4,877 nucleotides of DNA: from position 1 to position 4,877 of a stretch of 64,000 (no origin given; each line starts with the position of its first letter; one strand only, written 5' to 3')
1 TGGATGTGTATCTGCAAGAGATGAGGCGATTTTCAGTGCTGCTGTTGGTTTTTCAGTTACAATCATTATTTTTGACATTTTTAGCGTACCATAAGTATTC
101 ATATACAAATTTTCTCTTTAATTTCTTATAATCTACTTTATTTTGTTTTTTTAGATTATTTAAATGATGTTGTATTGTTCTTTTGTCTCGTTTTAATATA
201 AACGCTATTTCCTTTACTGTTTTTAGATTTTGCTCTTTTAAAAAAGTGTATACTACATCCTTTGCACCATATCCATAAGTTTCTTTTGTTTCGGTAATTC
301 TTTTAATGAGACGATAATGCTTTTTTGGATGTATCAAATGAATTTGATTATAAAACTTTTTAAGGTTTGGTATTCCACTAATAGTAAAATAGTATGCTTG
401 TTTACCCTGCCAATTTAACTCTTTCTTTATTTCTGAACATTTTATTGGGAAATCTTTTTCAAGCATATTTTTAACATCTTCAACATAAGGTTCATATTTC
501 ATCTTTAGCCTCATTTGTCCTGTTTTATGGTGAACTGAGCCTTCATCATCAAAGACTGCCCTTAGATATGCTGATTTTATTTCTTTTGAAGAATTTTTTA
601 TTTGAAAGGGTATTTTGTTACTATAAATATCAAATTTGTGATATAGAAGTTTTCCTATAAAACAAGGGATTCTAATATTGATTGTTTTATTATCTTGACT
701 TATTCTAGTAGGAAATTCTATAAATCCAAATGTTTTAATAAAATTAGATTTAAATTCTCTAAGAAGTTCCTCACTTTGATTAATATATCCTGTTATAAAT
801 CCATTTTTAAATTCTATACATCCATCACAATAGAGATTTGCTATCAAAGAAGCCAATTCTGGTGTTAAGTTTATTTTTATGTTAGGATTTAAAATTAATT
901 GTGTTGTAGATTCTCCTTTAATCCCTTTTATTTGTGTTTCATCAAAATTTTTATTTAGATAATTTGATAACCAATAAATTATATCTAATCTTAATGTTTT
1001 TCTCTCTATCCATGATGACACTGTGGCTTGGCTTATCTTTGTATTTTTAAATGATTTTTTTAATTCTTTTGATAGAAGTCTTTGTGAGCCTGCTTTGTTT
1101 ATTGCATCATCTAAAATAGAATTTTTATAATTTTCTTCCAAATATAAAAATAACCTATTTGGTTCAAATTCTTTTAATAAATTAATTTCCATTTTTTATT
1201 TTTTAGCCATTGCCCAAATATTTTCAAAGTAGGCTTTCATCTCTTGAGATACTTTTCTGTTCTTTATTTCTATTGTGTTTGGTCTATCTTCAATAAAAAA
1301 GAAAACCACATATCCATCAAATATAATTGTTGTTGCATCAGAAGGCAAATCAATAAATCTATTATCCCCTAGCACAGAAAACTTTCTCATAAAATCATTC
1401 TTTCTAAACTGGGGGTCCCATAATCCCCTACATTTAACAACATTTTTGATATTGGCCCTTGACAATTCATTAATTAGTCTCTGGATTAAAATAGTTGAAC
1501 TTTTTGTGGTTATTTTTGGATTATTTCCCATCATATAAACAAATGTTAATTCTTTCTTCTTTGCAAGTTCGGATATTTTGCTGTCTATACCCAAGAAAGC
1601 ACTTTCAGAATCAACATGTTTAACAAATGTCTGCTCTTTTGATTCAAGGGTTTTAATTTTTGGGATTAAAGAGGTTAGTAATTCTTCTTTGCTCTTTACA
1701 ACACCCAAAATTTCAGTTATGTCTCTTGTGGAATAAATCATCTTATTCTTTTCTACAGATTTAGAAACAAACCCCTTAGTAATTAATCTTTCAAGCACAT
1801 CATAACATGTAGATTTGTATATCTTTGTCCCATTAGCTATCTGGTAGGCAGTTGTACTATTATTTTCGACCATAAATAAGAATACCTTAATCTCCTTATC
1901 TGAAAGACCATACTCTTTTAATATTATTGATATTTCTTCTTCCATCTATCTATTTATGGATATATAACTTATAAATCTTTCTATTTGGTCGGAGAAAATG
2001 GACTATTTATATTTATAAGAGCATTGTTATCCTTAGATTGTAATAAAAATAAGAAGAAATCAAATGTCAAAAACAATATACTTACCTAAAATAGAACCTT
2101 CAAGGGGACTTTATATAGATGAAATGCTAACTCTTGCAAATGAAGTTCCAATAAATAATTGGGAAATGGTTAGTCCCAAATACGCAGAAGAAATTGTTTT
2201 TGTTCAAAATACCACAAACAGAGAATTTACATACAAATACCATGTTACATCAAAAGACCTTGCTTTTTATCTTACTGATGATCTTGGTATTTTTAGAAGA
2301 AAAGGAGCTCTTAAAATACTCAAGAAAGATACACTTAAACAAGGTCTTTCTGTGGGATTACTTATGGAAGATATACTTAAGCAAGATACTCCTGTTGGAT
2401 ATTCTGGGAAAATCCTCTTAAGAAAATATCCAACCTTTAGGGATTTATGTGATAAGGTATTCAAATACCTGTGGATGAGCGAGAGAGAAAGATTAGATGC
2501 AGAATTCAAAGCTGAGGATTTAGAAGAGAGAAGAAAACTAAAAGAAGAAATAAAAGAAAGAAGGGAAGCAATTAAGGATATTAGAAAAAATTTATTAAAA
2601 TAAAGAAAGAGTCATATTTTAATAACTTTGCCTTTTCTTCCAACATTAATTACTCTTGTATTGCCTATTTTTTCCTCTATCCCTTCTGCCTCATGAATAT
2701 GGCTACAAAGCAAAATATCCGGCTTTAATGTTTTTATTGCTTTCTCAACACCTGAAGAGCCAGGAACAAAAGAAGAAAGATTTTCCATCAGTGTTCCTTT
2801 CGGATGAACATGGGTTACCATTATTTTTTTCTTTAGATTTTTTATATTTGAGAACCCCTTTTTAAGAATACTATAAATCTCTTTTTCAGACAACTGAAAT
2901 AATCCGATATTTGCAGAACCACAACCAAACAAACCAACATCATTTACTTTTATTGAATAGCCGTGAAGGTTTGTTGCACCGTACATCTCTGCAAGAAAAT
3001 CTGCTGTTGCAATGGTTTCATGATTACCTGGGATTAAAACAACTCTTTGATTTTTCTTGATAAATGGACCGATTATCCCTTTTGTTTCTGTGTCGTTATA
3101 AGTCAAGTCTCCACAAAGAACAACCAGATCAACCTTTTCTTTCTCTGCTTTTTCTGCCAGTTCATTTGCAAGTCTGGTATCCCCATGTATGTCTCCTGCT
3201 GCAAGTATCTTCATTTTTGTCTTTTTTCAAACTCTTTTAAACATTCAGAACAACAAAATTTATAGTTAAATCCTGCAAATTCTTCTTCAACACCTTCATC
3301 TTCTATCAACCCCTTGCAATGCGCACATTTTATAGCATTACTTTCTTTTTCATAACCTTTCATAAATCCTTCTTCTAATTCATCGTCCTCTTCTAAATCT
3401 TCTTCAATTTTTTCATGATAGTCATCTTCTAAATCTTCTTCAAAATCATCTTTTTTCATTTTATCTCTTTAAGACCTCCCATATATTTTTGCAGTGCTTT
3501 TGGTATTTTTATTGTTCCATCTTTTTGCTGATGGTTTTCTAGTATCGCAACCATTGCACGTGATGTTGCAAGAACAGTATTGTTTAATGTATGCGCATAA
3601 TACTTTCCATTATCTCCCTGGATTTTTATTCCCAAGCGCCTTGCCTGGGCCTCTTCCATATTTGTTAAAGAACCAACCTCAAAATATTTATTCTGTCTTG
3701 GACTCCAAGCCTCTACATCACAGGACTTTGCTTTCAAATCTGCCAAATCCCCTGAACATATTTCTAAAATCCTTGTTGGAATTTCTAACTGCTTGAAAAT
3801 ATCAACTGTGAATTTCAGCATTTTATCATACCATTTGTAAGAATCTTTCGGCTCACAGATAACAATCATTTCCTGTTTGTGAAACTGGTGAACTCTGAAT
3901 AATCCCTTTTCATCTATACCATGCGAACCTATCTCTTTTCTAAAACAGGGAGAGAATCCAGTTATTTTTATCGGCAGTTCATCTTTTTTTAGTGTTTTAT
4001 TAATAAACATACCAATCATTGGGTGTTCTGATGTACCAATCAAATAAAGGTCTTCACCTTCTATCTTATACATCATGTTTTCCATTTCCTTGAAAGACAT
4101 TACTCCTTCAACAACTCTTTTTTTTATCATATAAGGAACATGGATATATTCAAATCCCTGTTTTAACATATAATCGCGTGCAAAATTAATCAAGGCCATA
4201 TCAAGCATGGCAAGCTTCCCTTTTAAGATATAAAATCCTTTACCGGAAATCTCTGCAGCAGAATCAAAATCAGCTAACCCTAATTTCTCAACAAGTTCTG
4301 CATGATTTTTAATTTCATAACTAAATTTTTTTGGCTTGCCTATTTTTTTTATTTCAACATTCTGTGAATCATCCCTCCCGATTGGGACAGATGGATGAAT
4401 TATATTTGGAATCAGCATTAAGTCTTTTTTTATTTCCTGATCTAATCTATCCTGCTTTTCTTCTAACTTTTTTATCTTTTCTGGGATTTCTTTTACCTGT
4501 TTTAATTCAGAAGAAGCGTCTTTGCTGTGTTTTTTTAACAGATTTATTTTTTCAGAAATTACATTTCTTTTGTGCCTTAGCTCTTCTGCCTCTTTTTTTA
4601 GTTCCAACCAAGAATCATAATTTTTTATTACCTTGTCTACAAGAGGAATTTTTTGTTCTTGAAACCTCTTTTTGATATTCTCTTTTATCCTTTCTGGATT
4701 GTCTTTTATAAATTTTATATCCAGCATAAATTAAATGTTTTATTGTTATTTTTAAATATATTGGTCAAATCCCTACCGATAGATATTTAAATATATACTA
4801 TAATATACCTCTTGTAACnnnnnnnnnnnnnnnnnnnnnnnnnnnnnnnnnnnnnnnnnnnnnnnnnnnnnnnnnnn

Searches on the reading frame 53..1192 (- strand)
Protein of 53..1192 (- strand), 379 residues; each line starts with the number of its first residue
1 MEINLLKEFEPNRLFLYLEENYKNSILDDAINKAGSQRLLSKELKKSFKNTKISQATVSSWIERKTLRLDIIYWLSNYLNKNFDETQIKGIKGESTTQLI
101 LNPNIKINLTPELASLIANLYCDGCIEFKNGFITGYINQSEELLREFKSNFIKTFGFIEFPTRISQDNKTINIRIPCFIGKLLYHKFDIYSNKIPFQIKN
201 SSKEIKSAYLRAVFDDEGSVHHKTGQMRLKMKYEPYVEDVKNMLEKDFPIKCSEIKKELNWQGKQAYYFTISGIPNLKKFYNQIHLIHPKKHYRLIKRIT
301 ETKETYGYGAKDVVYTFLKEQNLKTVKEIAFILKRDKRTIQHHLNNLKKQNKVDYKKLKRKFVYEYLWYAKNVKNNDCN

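Call 11: search_protein_families(library=pfam, proteins=[window:53-1192:-], max_evalue=0.001)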
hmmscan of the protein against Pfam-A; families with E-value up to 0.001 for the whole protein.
window:53-1192:- (379 aa): 2 families
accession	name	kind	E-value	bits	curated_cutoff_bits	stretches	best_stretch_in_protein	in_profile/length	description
PF14528.11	LAGLIDADG_3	-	1.2e-08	35.5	22.5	1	205-284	2-81/82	LAGLIDADG-like domain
PF01022.26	HTH_5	-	5.7e-06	26.5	22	1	318-351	11-43/47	Bacterial regulatory protein, arsR family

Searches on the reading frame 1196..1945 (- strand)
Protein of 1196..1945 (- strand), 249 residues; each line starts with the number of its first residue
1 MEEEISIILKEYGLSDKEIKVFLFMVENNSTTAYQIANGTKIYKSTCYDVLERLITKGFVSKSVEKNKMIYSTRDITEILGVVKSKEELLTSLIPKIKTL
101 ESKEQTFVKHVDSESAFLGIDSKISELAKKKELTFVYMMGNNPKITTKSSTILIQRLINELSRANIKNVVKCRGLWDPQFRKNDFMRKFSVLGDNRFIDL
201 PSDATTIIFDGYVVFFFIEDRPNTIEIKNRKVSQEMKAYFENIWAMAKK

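Call 11: search_protein_families(library=pfam, proteins=[window:1196-1945:-], max_evalue=0.001)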
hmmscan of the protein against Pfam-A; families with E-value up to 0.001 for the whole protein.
window:1196-1945:- (249 aa): 3 families
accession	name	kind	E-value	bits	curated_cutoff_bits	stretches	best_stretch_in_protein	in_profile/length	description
PF01978.25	TrmB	-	1.5e-15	57.2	25.6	1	9-73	1-64/68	Sugar-specific transcriptional regulator TrmB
PF21984.2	DnaD_N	-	0.00036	21.1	27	1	13-69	13-76/101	DnaD N-terminal domain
PF22194.2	F-93_WHD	-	0.00078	19.9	28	0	23-71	4-57/62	F-93, winged-helix domain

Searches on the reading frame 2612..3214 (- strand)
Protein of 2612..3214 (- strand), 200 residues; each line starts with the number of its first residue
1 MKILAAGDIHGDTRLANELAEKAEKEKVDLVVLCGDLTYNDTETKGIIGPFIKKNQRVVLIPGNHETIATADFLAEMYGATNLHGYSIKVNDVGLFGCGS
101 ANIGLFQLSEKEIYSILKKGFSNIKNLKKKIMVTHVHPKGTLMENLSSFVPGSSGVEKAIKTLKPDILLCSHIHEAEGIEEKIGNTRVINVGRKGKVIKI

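Call 11: search_protein_families(library=pfam, proteins=[window:2612-3214:-], max_evalue=0.001)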
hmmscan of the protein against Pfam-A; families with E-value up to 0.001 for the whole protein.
window:2612-3214:- (200 aa): 3 families
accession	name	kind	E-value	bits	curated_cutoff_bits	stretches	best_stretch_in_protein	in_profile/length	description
PF00149.33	Metallophos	-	1.4e-16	61.9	21.5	1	1-175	1-190/191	Calcineurin-like phosphoesterase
PF14582.11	Metallophos_3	-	4.7e-13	49.5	28.2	2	122-192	169-237/259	Metallophosphoesterase, calcineurin superfamily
PF12850.12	Metallophos_2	-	1.2e-12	48.6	27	1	1-193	1-134/154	Calcineurin-like phosphoesterase superfamily domain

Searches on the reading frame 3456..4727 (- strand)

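Call 11: search_protein_families(library=pfam, proteins=[window:3456-4727:-], max_evalue=0.001)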
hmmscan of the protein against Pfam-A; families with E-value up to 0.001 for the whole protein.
window:3456-4727:- (423 aa): 2 families
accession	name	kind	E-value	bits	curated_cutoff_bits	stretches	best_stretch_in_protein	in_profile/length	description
PF00587.30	tRNA-synt_2b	-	2.2e-36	126.1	29.3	1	224-399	8-179/179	tRNA synthetase class II core domain (G, H, P, S and T)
PF02403.27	Seryl_tRNA_N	-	1e-22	80.9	28.2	1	1-109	1-107/108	Seryl-tRNA synthetase N-terminal domain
